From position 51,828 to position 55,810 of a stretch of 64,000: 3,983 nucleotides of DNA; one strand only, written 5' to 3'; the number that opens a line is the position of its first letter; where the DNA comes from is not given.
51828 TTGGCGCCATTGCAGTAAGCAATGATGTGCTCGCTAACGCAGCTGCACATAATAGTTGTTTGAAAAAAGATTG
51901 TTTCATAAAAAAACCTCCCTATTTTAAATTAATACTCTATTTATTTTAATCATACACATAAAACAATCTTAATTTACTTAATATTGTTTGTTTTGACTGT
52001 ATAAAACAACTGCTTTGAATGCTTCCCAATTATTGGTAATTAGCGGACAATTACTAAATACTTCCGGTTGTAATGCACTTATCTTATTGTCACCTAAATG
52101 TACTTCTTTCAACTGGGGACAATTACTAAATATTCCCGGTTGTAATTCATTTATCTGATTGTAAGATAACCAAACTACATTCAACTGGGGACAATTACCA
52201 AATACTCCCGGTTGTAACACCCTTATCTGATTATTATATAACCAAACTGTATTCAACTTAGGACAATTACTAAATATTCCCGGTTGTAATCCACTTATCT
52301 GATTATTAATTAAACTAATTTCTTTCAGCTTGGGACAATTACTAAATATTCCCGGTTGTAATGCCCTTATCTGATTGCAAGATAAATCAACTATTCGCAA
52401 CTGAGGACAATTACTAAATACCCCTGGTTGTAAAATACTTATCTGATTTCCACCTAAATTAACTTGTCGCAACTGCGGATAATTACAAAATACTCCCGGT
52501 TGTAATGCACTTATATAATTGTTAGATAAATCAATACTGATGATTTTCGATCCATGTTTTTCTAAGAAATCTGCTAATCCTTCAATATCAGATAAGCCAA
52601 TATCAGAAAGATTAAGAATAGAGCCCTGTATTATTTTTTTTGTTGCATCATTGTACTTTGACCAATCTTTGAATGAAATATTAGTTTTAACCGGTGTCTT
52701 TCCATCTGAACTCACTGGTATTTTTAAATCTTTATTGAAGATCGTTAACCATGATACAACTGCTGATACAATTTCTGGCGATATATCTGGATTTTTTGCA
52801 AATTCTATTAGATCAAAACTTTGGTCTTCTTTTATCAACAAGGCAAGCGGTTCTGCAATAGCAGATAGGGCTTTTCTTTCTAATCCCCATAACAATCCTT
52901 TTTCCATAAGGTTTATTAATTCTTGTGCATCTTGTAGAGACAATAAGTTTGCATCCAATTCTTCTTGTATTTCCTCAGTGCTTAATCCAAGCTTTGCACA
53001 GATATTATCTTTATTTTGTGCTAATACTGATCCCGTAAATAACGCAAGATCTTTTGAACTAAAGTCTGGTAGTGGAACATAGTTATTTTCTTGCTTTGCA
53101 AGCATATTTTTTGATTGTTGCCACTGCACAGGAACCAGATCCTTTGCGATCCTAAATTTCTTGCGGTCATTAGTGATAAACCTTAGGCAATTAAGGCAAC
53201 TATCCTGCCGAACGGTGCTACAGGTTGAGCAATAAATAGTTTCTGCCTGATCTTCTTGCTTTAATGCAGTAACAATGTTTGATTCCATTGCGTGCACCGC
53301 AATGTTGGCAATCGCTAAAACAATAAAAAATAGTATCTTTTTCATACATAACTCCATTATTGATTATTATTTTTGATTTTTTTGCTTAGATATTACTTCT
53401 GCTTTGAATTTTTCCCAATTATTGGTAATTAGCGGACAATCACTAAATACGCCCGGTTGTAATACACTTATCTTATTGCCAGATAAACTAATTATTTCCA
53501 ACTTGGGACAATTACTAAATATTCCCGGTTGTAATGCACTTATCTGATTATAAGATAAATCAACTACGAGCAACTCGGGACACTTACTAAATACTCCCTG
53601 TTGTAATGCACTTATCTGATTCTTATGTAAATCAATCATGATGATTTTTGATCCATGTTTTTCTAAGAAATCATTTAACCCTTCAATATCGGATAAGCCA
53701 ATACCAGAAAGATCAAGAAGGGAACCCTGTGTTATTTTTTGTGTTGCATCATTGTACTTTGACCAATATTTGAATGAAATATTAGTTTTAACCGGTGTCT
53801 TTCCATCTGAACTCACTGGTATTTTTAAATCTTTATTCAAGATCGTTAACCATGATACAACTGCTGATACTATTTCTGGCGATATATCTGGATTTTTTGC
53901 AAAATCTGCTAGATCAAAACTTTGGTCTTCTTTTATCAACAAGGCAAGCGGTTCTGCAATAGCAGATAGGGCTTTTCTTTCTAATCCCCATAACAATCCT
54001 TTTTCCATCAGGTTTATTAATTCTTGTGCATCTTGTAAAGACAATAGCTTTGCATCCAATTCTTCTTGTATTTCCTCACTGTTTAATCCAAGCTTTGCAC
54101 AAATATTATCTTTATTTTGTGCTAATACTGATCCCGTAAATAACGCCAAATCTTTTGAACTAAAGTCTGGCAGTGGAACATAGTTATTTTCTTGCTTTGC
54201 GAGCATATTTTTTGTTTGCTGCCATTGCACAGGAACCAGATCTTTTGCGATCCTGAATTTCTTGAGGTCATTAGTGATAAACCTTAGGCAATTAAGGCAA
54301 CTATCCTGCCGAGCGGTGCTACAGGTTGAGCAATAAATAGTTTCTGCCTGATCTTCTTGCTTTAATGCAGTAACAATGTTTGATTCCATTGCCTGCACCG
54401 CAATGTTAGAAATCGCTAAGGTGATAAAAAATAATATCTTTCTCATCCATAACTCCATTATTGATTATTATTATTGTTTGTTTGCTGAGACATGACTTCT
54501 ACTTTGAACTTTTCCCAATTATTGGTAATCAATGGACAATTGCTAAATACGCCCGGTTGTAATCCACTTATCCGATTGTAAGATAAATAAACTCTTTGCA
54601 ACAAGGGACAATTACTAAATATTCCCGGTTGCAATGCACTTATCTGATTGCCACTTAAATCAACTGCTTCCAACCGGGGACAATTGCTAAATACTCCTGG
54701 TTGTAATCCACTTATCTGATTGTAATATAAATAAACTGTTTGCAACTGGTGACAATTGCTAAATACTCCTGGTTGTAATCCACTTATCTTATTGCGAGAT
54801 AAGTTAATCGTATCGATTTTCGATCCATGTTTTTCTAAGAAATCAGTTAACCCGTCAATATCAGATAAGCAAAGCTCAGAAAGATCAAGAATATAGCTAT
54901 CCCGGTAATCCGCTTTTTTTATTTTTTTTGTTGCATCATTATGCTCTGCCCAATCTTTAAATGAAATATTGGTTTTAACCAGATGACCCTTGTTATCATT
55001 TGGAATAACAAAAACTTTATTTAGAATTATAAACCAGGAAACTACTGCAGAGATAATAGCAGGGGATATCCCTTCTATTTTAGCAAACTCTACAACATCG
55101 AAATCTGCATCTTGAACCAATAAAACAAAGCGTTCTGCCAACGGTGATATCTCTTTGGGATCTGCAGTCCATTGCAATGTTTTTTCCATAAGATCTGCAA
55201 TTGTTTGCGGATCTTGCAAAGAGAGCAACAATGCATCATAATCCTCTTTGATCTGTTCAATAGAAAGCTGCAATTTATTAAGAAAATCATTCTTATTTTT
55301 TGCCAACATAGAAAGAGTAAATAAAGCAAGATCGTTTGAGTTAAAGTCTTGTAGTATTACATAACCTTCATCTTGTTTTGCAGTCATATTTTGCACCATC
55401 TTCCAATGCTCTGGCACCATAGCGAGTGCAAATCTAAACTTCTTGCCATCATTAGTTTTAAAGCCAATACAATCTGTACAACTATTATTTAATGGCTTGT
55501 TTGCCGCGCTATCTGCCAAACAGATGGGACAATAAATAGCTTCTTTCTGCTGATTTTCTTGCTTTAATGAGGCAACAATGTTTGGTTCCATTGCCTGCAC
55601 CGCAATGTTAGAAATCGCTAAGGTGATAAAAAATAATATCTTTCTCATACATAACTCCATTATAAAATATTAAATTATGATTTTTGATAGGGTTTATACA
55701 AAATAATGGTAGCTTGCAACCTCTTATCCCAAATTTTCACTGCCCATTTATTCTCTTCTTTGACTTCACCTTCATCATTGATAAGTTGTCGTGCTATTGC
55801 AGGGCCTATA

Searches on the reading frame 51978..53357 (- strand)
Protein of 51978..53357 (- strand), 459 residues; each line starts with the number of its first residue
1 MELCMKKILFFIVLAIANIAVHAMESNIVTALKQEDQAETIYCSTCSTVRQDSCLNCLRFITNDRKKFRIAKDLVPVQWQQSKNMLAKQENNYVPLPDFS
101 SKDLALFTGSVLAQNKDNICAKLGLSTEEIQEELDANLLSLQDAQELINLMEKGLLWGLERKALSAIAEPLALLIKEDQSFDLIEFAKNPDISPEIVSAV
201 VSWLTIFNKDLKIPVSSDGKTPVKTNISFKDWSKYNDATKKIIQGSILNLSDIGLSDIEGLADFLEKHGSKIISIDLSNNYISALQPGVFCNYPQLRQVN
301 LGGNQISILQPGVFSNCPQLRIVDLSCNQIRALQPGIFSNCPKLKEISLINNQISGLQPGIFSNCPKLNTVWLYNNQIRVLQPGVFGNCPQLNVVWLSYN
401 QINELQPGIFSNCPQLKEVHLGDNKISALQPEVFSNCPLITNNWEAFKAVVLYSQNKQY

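Call 70: search_protein_families(library=pfam, max_evalue=0.001, proteins=[window:51978-53357:-])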
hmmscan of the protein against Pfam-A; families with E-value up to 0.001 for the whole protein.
window:51978-53357:- (459 aa): 7 families
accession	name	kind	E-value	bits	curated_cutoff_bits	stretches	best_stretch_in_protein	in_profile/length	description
PF13855.12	LRR_8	-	3.8e-68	225.6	27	7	318-376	1-59/61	Leucine rich repeat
PF12799.13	LRR_4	-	2.7e-25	88.3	27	4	294-334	1-40/44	Leucine Rich repeats (2 copies)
PF13306.12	LRR_5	-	1.1e-21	77.5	27.7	2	313-438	7-124/127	BspA type Leucine rich repeat region (6 copies)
PF00560.39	LRR_1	-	3.3e-15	53.4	20.6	0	343-365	1-23/23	Leucine Rich Repeat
PF14580.12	LRR_9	-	1.7e-06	28.2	30.5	1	290-381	15-103/175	Leucine-rich repeat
PF24048.1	LRR_NXF1-5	-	2.1e-05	24.6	30.5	0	292-332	52-94/142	NXF1/2/3/5 leucine-rich repeat domain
PF13516.12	LRR_6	-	0.00027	21.2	23.4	0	317-330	2-15/24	Leucine Rich repeat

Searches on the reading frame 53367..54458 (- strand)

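Call 70: search_protein_families(library=pfam, max_evalue=0.001, proteins=[window:53367-54458:-])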
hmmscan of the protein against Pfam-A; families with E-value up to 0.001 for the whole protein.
window:53367-54458:- (363 aa): 4 families
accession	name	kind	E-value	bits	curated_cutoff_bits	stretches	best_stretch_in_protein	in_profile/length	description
PF13855.12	LRR_8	-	7.3e-17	61.3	27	2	295-344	2-51/61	Leucine rich repeat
PF12799.13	LRR_4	-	8.1e-10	39.1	27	1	295-333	2-42/44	Leucine Rich repeats (2 copies)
PF13306.12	LRR_5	-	4.4e-06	27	27.7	1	272-342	58-124/127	BspA type Leucine rich repeat region (6 copies)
PF00560.39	LRR_1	-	4.1e-05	23.3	20.6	0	319-341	1-23/23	Leucine Rich Repeat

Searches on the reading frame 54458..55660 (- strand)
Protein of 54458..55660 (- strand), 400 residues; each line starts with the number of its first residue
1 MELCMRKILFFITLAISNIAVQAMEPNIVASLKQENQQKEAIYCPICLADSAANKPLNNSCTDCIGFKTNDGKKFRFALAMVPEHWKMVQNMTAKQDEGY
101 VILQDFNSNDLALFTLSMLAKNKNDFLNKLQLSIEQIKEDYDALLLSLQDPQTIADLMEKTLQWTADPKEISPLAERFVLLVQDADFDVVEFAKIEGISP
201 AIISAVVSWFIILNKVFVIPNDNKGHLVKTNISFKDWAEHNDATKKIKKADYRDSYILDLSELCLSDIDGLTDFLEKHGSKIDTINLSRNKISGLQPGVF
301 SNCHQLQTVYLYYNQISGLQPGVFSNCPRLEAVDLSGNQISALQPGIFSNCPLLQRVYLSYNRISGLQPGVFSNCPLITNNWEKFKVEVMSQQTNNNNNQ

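Call 71: search_protein_families(library=pfam, max_evalue=0.001, proteins=[window:54458-55660:-])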
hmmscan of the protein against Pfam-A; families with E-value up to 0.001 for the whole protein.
window:54458-55660:- (400 aa): 4 families
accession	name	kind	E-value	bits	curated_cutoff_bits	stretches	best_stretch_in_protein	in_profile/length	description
PF13855.12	LRR_8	-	3.6e-25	87.9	27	2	282-340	3-61/61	Leucine rich repeat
PF12799.13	LRR_4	-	3e-13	50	27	2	305-344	2-40/44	Leucine Rich repeats (2 copies)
PF00560.39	LRR_1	-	6.9e-13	46.5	20.6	0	354-375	2-23/23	Leucine Rich Repeat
PF13306.12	LRR_5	-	3.2e-11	43.7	27.7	1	280-391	11-116/127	BspA type Leucine rich repeat region (6 copies)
